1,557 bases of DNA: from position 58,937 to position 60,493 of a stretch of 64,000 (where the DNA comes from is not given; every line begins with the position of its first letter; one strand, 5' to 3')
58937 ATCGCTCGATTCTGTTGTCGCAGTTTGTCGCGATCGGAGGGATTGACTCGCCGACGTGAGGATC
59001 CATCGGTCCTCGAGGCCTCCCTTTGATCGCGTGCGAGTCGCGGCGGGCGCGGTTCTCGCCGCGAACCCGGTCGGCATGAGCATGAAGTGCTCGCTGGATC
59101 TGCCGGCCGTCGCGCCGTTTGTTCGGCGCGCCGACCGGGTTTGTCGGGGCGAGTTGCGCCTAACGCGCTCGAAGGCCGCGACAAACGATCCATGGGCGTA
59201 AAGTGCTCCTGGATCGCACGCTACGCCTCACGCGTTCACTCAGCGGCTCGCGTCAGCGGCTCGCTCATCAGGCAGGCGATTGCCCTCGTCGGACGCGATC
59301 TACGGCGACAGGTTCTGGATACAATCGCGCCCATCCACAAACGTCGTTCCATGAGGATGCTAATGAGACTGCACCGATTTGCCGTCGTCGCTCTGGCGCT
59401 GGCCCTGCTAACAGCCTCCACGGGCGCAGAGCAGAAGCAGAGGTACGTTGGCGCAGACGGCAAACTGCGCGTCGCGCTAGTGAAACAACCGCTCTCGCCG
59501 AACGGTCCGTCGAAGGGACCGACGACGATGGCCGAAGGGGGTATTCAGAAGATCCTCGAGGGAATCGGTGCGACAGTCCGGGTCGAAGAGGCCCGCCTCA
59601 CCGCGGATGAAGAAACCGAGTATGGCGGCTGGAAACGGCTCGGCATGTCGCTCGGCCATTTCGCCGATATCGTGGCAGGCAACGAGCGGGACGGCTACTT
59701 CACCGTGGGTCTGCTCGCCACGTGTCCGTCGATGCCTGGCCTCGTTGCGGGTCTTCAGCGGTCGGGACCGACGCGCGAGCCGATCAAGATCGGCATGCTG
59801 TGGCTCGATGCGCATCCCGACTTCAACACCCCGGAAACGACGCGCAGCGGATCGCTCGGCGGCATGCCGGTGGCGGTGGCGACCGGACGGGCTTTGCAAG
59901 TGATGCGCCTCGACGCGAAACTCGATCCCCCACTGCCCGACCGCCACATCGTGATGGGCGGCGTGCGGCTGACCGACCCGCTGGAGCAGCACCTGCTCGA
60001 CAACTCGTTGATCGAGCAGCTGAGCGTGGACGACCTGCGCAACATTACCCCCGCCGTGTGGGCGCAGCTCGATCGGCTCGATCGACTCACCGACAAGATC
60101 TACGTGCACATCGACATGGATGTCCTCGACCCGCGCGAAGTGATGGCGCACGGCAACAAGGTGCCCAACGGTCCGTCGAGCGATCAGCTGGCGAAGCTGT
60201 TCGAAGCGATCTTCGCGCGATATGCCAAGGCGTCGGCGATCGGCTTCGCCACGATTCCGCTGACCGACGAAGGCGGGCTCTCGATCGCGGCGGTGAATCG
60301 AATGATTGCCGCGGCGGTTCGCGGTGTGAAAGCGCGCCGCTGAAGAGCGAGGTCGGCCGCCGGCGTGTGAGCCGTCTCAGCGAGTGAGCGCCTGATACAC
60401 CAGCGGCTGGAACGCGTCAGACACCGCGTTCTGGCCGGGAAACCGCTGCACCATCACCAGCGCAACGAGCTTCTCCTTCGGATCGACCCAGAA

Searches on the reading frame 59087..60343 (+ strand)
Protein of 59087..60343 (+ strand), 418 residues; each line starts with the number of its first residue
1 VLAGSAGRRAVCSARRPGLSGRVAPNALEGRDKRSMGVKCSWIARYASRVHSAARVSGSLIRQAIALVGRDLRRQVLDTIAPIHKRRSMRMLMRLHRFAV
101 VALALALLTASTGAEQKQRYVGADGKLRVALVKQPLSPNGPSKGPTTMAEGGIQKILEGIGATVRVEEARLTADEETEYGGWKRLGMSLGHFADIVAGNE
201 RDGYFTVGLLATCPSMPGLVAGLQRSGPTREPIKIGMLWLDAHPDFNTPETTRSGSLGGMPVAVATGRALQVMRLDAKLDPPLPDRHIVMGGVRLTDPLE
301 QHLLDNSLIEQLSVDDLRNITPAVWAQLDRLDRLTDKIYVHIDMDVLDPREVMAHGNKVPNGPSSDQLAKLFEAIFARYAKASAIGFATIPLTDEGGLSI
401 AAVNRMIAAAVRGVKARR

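Call 35: search_protein_families(library=pfam, proteins=[window:59087-60343:+], max_evalue=0.01)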
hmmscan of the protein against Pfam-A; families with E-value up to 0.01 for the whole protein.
window:59087-60343:+ (418 aa): 1 family
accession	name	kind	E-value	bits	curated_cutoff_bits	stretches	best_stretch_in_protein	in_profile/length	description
PF00491.26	Arginase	-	2.3e-19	70.4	22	1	232-375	109-242/280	Arginase family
